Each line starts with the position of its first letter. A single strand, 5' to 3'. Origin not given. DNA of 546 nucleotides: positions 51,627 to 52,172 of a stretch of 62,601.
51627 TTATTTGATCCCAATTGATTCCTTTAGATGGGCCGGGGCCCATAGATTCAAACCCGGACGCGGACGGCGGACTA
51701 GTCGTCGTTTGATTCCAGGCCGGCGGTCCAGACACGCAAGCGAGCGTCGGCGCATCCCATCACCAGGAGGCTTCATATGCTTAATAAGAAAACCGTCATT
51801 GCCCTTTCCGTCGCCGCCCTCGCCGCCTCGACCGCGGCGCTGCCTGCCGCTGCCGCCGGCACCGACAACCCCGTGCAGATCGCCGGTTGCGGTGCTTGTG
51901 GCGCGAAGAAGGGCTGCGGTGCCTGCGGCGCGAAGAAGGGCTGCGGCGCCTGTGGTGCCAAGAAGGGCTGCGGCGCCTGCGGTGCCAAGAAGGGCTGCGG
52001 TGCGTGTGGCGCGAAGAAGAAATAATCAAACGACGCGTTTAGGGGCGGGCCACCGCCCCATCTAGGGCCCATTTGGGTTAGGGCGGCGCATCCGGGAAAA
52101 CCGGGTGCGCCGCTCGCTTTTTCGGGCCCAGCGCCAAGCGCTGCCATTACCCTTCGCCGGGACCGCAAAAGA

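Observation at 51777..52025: Secreted (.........)x5 peptide: orphan metal-binding or RiPP-like precursor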

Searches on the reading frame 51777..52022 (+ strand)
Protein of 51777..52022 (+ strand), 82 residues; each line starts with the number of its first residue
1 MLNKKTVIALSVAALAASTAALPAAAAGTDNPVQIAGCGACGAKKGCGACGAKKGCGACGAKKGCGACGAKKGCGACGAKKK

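Call 3: search_protein_families(library=ncbifam, proteins=[window:51777-52022:+], max_evalue=1)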
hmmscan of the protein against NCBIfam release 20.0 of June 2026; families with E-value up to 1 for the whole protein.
window:51777-52022:+ (82 aa): 0 families

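Call 4: search_protein_families(library=pfam, proteins=[window:51777-52022:+], max_evalue=1)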
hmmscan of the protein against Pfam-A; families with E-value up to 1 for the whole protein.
window:51777-52022:+ (82 aa): 0 families

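Call 8: find_homologous_proteins(query=window:51777-52022:+, max_evalue=0.01)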
Query window:51777-52022:+ (82 aa): 51 proteins with E <= 0.01 among 4033 candidates.
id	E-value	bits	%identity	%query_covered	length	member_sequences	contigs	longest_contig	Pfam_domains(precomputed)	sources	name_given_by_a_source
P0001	1.2e-32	129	92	100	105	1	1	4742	-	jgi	jgi:hypothetical protein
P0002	2.1e-25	106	86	100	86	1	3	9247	-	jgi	jgi:hypothetical protein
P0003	3.8e-25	105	83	98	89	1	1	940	-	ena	-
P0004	1.4e-24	103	74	99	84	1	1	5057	-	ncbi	-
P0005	4.3e-22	95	68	96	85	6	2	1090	-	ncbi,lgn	-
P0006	4.8e-22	95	68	96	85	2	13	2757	-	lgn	-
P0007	2.8e-21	93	96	66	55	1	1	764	-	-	-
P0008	1.0e-18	85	59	95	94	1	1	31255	-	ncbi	-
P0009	1.4e-18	84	51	98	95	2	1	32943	-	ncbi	-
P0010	8.2e-17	79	60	100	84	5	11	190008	-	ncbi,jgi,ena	jgi:hypothetical protein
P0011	9.0e-17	79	77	98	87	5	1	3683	-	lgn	-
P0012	7.1e-15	72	76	98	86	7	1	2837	-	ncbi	-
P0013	1.1e-14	72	49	98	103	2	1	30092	-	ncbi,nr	ncbi:MAG: hypothetical protein QF893_06005 [Alphaproteobacteria bacterium]|nr:hypothetical protein [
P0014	1.3e-13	68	61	88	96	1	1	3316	-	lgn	-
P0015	2.6e-13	68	63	49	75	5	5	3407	-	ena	-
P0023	6.6e-12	63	70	44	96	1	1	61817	-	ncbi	-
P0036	5.3e-8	51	41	61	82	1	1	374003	-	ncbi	-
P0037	3.3e-7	48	67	98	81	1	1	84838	-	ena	-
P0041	1.7e-6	46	62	99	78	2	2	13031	-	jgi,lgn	-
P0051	2.7e-3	36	46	94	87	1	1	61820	-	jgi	-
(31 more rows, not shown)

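Call 10: find_encoding_contigs(protein=P0010, flank=8000, max_places=4)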
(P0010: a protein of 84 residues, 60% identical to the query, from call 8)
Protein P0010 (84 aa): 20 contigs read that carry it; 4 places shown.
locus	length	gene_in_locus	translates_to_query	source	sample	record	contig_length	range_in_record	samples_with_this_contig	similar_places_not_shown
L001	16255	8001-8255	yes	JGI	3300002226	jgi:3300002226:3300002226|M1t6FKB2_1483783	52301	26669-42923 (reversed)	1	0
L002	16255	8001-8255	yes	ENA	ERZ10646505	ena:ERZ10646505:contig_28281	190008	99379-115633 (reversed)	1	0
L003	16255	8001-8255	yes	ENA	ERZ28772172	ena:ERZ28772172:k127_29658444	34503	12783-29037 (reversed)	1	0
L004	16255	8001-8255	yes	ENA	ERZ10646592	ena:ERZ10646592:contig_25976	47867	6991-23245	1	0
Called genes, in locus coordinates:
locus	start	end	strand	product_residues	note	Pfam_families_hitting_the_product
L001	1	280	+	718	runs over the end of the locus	PF02687:FtsX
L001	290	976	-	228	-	PF00702:Hydrolase, PF12710:HAD, PF13419:HAD_2, PF13242:Hydrolase_like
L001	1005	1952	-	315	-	PF00696:AA_kinase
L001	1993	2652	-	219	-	PF03193:RsgA_GTPase (weak), PF00350:Dynamin_N (faint), PF01926:MMR_HSR1, PF02421:FeoB_N (weak), PF00009:GTP_EFTU (weak)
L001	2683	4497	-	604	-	PF14849:YidC_periplas, PF02096:60KD_IMP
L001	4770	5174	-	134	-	PF00825:Ribonuclease_P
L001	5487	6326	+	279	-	PF09335:VTT_dom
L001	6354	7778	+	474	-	PF01134:GIDA (faint), PF01262:AlaDh_PNT_C (faint), PF03486:HI0933_like (faint), PF07992:Pyr_redox_2, PF12831:FAD_oxidored (faint), PF13738:Pyr_redox_3, PF00070:Pyr_redox, PF02852:Pyr_redox_dim, +1 more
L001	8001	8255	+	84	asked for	-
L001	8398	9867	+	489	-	PF02518:HATPase_c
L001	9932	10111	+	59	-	-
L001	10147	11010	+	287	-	PF13714:PEP_mutase, PF00463:ICL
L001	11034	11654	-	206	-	PF02798:GST_N, PF13417:GST_N_3, PF13409:GST_N_2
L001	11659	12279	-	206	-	PF02798:GST_N, PF13417:GST_N_3, PF13409:GST_N_2, PF00043:GST_C (weak)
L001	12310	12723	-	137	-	PF00903:Glyoxalase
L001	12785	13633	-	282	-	PF00892:EamA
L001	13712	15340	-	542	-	PF01019:G_glu_transpept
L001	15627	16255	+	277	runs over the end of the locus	PF02548:Pantoate_transf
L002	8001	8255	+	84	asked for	-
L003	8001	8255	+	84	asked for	-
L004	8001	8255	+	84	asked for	-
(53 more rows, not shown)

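Call 11: find_encoding_contigs(protein=P0037, flank=8000, max_places=3)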
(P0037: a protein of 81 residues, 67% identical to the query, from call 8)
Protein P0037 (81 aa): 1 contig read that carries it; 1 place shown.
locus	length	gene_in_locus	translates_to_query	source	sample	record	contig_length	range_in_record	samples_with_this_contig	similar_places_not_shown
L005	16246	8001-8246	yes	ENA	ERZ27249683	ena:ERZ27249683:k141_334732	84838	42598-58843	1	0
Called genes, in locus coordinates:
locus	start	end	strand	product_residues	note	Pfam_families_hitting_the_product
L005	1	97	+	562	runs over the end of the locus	PF08448:PAS_4 (faint), PF00563:EAL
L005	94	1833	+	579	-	PF08448:PAS_4 (faint), PF00990:GGDEF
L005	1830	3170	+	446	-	PF10098:DUF2336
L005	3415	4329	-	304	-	PF00696:AA_kinase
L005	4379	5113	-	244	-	PF03193:RsgA_GTPase (faint), PF00350:Dynamin_N (faint), PF01926:MMR_HSR1, PF02421:FeoB_N (weak)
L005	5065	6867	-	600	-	-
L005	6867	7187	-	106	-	PF01809:YidD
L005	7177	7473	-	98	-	PF00825:Ribonuclease_P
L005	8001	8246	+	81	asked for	-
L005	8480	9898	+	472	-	PF02518:HATPase_c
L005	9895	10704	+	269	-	PF05175:MTS (weak), PF13489:Methyltransf_23, PF13847:Methyltransf_31, PF08241:Methyltransf_11, PF08242:Methyltransf_12, PF13649:Methyltransf_25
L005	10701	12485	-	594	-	-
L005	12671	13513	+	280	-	PF02548:Pantoate_transf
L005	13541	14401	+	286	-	PF02569:Pantoate_ligase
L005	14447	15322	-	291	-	PF04794:YdjC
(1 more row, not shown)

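Call 12: find_encoding_contigs(protein=P0023, flank=8000, max_places=3)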
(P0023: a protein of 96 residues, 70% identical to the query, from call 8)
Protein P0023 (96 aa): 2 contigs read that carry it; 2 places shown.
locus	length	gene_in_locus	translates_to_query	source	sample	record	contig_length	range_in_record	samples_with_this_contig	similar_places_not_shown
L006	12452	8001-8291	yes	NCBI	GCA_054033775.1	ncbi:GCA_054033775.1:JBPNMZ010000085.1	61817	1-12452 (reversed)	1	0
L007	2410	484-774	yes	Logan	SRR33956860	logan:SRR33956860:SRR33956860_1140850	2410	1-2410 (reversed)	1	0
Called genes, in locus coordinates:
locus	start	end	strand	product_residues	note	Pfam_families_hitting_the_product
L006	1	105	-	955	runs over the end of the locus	PF00133:tRNA-synt_1, PF01406:tRNA-synt_1e (faint), PF09334:tRNA-synt_1g, PF08264:Anticodon_1, PF06827:zf-FPG_IleRS (weak)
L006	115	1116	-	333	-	PF06574:FAD_syn, PF01687:Flavokinase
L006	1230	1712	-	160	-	PF01575:MaoC_dehydratas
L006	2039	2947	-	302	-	PF00696:AA_kinase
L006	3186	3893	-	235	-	PF03193:RsgA_GTPase (faint), PF00350:Dynamin_N (faint), PF01926:MMR_HSR1, PF02421:FeoB_N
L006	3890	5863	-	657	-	PF14849:YidC_periplas, PF02096:60KD_IMP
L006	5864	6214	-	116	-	PF01809:YidD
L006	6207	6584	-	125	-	PF00825:Ribonuclease_P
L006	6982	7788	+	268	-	PF09335:VTT_dom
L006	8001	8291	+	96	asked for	-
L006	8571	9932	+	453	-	PF00512:HisKA (weak), PF02518:HATPase_c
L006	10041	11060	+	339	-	PF02548:Pantoate_transf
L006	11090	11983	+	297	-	PF02569:Pantoate_ligase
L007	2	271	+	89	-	?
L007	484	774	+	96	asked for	-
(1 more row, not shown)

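Call 22: find_encoding_contigs(protein=P0008, flank=7000, max_places=2)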
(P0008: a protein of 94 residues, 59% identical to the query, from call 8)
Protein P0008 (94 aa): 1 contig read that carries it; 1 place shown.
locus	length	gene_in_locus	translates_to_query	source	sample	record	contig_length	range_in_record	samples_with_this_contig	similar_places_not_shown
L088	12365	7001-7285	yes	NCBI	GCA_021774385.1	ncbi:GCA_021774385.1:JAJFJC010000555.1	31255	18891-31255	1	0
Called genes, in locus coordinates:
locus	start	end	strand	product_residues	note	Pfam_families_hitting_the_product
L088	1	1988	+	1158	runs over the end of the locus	PF00289:Biotin_carb_N, PF02222:ATP-grasp (weak), PF02786:CPSase_L_D2, PF07478:Dala_Dala_lig_C (weak), PF02785:Biotin_carb_C, PF00682:HMGL-like, PF02436:PYC_OADA, PF00364:Biotin_lipoyl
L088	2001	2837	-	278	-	-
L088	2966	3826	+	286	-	PF13452:FAS1_DH_region (weak), PF27832:Htd2 (weak)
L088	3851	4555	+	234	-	PF00072:Response_reg, PF00486:Trans_reg_C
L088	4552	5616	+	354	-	PF00672:HAMP, PF00512:HisKA, PF02518:HATPase_c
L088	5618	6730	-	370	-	PF00850:Hist_deacetyl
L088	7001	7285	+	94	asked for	-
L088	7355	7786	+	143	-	-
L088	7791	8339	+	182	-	-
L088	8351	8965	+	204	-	PF02630:SCO1-SenC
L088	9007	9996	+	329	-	PF00174:Oxidored_molyb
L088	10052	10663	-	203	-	-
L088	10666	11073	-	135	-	-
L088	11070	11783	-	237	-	PF01656:CbiA, PF02374:ArsA_ATPase (faint), PF07015:VirC1 (weak), PF09140:MipZ (faint), PF10609:ParA (faint), PF13614:AAA_31 (weak)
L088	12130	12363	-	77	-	?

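Call 23: find_encoding_contigs(protein=P0013, flank=7000, max_places=2)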
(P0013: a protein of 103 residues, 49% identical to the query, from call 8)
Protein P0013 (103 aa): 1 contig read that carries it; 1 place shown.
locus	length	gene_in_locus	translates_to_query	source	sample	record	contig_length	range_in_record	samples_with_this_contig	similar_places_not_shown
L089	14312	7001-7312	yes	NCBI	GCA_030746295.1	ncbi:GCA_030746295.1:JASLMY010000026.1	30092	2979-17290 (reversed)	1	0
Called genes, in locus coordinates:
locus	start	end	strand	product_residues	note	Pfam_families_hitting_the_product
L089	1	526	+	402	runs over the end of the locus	PF00266:Aminotran_5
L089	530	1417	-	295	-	PF02668:TauD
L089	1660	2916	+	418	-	PF01266:DAO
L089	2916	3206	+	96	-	PF04267:SoxD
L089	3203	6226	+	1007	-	PF13510:Fer2_4, PF00890:FAD_binding_2 (weak), PF03486:HI0933_like (weak), PF07992:Pyr_redox_2, PF12831:FAD_oxidored, PF13450:NAD_binding_8, PF17806:SO_alpha_A3, PF01571:GCV_T, +2 more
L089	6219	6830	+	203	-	PF04268:SoxG (weak), PF01571:GCV_T (faint)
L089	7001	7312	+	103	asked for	-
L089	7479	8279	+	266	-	PF02826:2-Hacid_dh_C (weak), PF03446:NAD_binding_2, PF03807:F420_oxidored (faint), PF14833:NAD_binding_11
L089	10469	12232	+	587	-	PF02538:Hydantoinase_B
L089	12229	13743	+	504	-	-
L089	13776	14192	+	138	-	PF01047:MarR (weak), PF12802:MarR_2 (weak)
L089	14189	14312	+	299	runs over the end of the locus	PF27030:AbpE_bact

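Call 24: find_encoding_contigs(protein=P0051, flank=7000, max_places=2)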
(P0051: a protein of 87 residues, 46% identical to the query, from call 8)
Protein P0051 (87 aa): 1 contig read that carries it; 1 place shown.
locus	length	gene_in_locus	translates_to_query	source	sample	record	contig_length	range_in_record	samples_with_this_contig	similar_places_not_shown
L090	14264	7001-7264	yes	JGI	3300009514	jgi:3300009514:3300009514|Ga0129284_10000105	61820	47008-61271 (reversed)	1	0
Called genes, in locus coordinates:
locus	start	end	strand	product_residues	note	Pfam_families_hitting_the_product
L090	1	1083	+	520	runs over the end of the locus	PF16889:Hepar_II_III_N, PF07940:Hepar_II_III_C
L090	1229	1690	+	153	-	PF03625:DUF302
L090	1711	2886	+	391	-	PF04143:Sulf_transp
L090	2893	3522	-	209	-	PF02630:SCO1-SenC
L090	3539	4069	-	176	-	-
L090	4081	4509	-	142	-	-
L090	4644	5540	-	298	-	PF03781:FGE-sulfatase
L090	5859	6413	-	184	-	-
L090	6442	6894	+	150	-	PF16694:Cytochrome_P460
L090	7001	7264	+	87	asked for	-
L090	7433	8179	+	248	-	PF22308:DUF6969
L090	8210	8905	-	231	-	PF01738:DLH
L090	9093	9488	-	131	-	-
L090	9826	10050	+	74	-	-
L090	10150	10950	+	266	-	PF05875:Ceramidase (faint)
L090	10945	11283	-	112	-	PF00543:P-II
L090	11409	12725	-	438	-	PF00909:Ammonium_transp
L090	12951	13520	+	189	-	PF00581:Rhodanese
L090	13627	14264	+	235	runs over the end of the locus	PF04248:NTP_transf_9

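Call 25: search_protein_families(library=ncbifam, proteins=[L088:7355-7783:+, L088:7791-8336:+, L088:8351-8962:+, L090:4084-4509:-, L090:3542-4069:-, L090:5862-6413:-, L001:6354-7775:+], max_evalue=0.1)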
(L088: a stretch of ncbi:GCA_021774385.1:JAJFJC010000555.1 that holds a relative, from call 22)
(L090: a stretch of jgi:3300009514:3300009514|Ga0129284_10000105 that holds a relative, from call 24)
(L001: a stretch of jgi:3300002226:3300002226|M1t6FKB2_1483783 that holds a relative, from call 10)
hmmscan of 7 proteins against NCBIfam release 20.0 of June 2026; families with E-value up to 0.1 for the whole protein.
L088:7355-7783:+ (143 aa): 2 families
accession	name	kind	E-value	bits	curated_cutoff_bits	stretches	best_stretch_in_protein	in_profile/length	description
NF011756.0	PRK15209.1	equivalog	0.0026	17.3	221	1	2-43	2-42/174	long polar fimbrial major subunit LpfA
NF011817.0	PRK15289.1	equivalog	0.051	13.4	203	1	1-44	1-43/190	chaperone-usher fimbrial major subunit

L088:7791-8336:+ (182 aa): 0 families

L088:8351-8962:+ (204 aa): 1 family
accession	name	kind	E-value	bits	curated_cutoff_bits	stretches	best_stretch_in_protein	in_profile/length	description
TIGR03137.1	AhpC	equivalog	0.072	12.8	272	1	62-136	25-99/187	alkyl hydroperoxide reductase subunit C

L090:4084-4509:- (142 aa): 3 families
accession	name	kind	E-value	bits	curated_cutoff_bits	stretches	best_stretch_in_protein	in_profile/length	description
NF011756.0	PRK15209.1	equivalog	0.0057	16.2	221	1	10-45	8-42/174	long polar fimbrial major subunit LpfA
NF011811.0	PRK15283.1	equivalog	0.04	13.8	267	1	1-44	1-44/186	fimbrial major subunit StfA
NF011828.0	PRK15300.1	equivalog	0.051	13.5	229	1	2-45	2-45/179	fimbrial protein StiA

L090:3542-4069:- (176 aa): 0 families

L090:5862-6413:- (184 aa): 1 family
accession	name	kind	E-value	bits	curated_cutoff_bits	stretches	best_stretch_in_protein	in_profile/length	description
NF046116.1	adhesin_Lcl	equivalog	0.019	13.5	500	1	9-129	149-264/431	collagen-like adhesin Lcl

L001:6354-7775:+ (474 aa): 87 families (the best 25 are shown)
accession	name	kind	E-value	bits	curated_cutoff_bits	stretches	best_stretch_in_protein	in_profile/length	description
NF004991.0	PRK06370.1-3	subfamily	1.7e-127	426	620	1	8-472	37-505/509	FAD-containing oxidoreductase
TIGR02053.1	MerA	equivalog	2.4e-108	363.1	454.45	1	8-455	2-455/465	mercury(II) reductase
TIGR01350.1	lipoamide_DH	equivalog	1.2e-102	344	408.8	1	7-453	2-454/461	dihydrolipoyl dehydrogenase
NF004992.0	PRK06370.1-4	equivalog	2.2e-89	300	629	1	7-445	5-447/459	FAD-containing oxidoreductase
NF010311.1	PRK13748.1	subfamily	2.3e-82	277.6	600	1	6-453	97-548/560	mercury(II) reductase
NF004947.0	PRK06292.2-5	equivalog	3.8e-82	276.7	592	1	6-462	3-467/474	dihydrolipoyl dehydrogenase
NF004946.0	PRK06292.2-4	subfamily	1.7e-77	261.3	634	1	6-450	3-467/487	dihydrolipoyl dehydrogenase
NF004776.0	PRK06116.1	equivalog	2.4e-76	257.6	480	1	6-428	4-428/450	glutathione-disulfide reductase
NF004990.0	PRK06370.1-1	equivalog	6.4e-76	255.9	842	1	7-419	5-421/459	FAD-containing oxidoreductase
NF005884.0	PRK07846.1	equivalog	1.4e-75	254.7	501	1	8-444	5-442/454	mycothione reductase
NF004943.0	PRK06292.2-1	equivalog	1.7e-73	247.9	432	1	6-453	3-455/456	dihydrolipoyl dehydrogenase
NF004939.0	PRK06292.1-1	equivalog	4.3e-72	243.3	435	1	5-434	4-439/476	dihydrolipoyl dehydrogenase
NF005883.0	PRK07845.1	equivalog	8.5e-67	226.1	479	1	7-444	3-450/466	NAD(P)H-quinone dehydrogenase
TIGR03452.1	mycothione_red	equivalog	4.2e-66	223.7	635.65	1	8-446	4-445/452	mycothione reductase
TIGR01424.1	gluta_reduc_2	equivalog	1.3e-64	218.5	606.05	1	8-422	4-418/446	glutathione-disulfide reductase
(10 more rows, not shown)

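Call 26: search_protein_families(library=pfam, proteins=[L088:7355-7783:+, L088:7791-8336:+, L090:4084-4509:-, L090:3542-4069:-, L090:5862-6413:-], max_evalue=1)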
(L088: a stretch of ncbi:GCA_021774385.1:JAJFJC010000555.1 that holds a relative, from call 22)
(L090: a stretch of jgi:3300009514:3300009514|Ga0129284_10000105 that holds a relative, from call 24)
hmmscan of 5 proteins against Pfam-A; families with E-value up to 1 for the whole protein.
L088:7355-7783:+ (143 aa): 0 families

L088:7791-8336:+ (182 aa): 0 families

L090:4084-4509:- (142 aa): 0 families

L090:3542-4069:- (176 aa): 0 families

L090:5862-6413:- (184 aa): 3 families
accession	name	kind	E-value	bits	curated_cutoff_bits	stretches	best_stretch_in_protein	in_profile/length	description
PF24876.1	PA4575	-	0.13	12.8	27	0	51-85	35-70/113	PA4575-like protein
PF14904.11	FAM86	-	0.33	11.5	23.5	0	112-130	8-26/94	Family of unknown function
PF20844.2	PCF11_RFEG_rpt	-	0.96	10.2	43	1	118-164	2-48/100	Pre-mRNA cleavage complex 2 protein Pcf11, RFEGP repeat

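Call 47: find_encoding_contigs(protein=P0036, flank=7000, max_places=2)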
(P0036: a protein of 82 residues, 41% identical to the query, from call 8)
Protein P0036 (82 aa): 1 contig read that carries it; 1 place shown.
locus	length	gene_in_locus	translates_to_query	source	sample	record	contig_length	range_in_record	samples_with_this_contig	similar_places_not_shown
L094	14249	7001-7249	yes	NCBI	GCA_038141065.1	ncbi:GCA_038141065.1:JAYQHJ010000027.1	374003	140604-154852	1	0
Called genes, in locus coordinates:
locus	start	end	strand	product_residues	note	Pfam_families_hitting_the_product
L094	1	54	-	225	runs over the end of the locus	PF00702:Hydrolase, PF12710:HAD, PF13419:HAD_2, PF13242:Hydrolase_like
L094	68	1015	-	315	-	PF00696:AA_kinase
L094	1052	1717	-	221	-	PF03193:RsgA_GTPase (weak), PF00009:GTP_EFTU (faint), PF00350:Dynamin_N (faint), PF01926:MMR_HSR1, PF02421:FeoB_N (faint)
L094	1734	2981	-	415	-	PF14849:YidC_periplas, PF02096:60KD_IMP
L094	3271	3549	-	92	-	-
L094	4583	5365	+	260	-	PF09335:VTT_dom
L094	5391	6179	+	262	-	PF00890:FAD_binding_2 (faint), PF01134:GIDA (weak), PF01266:DAO (faint), PF03486:HI0933_like (faint), PF07992:Pyr_redox_2, PF12831:FAD_oxidored (faint), PF13450:NAD_binding_8 (faint), PF00070:Pyr_redox, +1 more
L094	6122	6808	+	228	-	PF07992:Pyr_redox_2, PF02852:Pyr_redox_dim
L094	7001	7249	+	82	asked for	-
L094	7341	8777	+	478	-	PF02518:HATPase_c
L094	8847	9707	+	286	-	PF13714:PEP_mutase, PF00463:ICL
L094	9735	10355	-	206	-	PF02798:GST_N, PF13417:GST_N_3, PF13409:GST_N_2, PF00043:GST_C (faint)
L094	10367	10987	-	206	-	PF02798:GST_N, PF13417:GST_N_3, PF13409:GST_N_2, PF00043:GST_C, PF13410:GST_C_2 (weak)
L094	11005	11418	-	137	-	PF00903:Glyoxalase, PF13669:Glyoxalase_4 (weak), PF18029:Glyoxalase_6 (faint)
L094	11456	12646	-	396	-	PF17785:PUA_3, PF10672:Methyltrans_SAM, PF03602:Cons_hypoth95, PF05175:MTS, PF13847:Methyltransf_31 (faint), PF13649:Methyltransf_25 (faint)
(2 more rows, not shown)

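Call 48: find_encoding_contigs(protein=P0041, flank=7000, max_places=2)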
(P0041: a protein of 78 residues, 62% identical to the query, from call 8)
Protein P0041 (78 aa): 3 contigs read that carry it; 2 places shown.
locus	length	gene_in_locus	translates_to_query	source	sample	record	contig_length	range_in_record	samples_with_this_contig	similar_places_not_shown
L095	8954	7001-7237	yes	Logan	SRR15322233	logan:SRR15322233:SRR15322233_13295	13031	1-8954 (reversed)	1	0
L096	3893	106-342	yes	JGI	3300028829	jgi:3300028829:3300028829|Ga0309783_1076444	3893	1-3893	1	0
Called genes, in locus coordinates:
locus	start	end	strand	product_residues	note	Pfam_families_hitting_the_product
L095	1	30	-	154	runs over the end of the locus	PF00572:Ribosomal_L13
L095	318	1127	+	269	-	PF00378:ECH_1, PF16113:ECH_2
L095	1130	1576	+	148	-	PF02629:CoA_binding (weak), PF13380:CoA_binding_2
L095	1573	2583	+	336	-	PF19368:WHD_AraR (faint), PF21906:WHD_NrtR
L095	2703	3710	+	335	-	PF02445:NadA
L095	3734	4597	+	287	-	PF02749:QRPTase_N, PF01729:QRPTase_C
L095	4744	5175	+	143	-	PF00571:CBS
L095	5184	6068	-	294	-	PF00582:Usp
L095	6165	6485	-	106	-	PF03091:CutA1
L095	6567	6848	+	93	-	-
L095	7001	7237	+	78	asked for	-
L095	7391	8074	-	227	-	PF00702:Hydrolase, PF13419:HAD_2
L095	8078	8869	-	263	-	-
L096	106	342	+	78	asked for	-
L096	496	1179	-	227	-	PF00702:Hydrolase, PF13419:HAD_2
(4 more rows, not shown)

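Call 49: find_encoding_contigs(protein=P0009, flank=7000, max_places=2)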
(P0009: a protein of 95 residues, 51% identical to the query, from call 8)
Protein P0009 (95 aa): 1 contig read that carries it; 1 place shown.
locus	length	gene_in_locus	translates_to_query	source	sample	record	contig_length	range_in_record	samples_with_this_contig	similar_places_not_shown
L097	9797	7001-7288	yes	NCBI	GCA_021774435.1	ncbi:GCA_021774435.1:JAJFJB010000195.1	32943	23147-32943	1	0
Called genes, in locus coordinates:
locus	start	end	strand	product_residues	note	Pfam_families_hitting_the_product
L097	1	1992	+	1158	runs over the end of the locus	PF00289:Biotin_carb_N, PF02786:CPSase_L_D2, PF07478:Dala_Dala_lig_C (weak), PF02785:Biotin_carb_C, PF00682:HMGL-like, PF02436:PYC_OADA, PF00364:Biotin_lipoyl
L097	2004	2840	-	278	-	PF10778:DehI (weak)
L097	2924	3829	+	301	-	PF13452:FAS1_DH_region (weak), PF27832:Htd2 (weak)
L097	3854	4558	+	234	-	PF00072:Response_reg, PF00486:Trans_reg_C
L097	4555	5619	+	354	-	PF00672:HAMP, PF00512:HisKA, PF02518:HATPase_c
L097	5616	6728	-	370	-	PF00850:Hist_deacetyl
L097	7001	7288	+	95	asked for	-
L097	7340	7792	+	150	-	-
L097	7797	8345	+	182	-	-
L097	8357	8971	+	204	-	PF02630:SCO1-SenC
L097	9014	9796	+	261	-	?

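Call 69: predict_structure(alignment_id=A1)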
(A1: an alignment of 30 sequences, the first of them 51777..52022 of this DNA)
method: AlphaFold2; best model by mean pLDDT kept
length: 82 residues; sequences in the alignment: 30
mean_pLDDT: 44.1   pTM: 0.15
mean pLDDT of the five models: 44.1, 43.9, 43.2, 43.1, 40.5
residues with pLDDT >= 90: 0; 70-90: 0; 50-70: 19; < 50: 63
segments of 3 or more residues with pLDDT < 50: 16-18, 21-25, 32-82
pLDDT, mean of each block of 10 residues (from residue 1): 53 51 46 43 41 40 40 41 37
secondary structure, 60 per line:
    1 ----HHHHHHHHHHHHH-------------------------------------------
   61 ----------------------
elements in order: H5-17

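Call 76: search_solved_structures(query=L088:7355-7783:+, max_evalue=1)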
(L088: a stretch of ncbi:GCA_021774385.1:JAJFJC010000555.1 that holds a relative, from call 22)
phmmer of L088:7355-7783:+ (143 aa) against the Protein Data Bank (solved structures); distinct sequences matched with E-value up to 1: 0.

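Call 77: search_solved_structures(query=L088:7791-8336:+, max_evalue=1)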
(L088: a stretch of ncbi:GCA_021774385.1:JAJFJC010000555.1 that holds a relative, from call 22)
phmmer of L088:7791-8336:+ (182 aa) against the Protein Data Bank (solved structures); distinct sequences matched with E-value up to 1: 0.

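Call 83: search_protein_representatives(alignment_id=A1)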
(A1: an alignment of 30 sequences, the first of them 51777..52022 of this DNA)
Query: 30 sequences, 89 profile positions. Proteins with E-value up to 0.001 (for the whole library): 216; up to 1e-10: 53; up to 1e-30: 0. The best 150 are listed.
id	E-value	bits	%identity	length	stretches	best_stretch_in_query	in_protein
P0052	1.6e-26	108.5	-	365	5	10-87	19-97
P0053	5.0e-26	107.0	-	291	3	31-84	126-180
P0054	3.2e-25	104.4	-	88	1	2-88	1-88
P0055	6.0e-25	103.5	-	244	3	31-78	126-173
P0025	7.6e-25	103.2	-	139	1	1-89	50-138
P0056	1.0e-24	102.8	-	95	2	2-88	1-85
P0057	3.8e-24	101.0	-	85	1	2-88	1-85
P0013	4.2e-24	100.8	-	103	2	3-72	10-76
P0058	1.1e-22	96.3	-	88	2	2-69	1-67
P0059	3.7e-22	94.6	-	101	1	3-89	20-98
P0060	3.9e-22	94.5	-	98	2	3-72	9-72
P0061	2.5e-20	88.7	-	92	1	2-86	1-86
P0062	2.2e-18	82.5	-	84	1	1-89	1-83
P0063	1.5e-17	79.8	-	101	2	44-86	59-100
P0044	1.6e-17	79.8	-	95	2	2-80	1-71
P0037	8.7e-13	64.6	-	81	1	2-86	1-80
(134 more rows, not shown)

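Call 102: search_solved_structures(query=L090:7433-8176:+, max_evalue=10)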
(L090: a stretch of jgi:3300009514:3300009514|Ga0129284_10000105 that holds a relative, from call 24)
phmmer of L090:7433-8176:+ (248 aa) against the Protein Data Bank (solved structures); distinct sequences matched with E-value up to 10: 0.

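Call 103: search_protein_families(library=ncbifam, proteins=[L090:7433-8176:+], max_evalue=0.01)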
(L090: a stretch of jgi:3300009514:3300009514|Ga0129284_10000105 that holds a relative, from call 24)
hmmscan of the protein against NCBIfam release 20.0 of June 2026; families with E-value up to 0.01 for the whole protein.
L090:7433-8176:+ (248 aa): 0 families
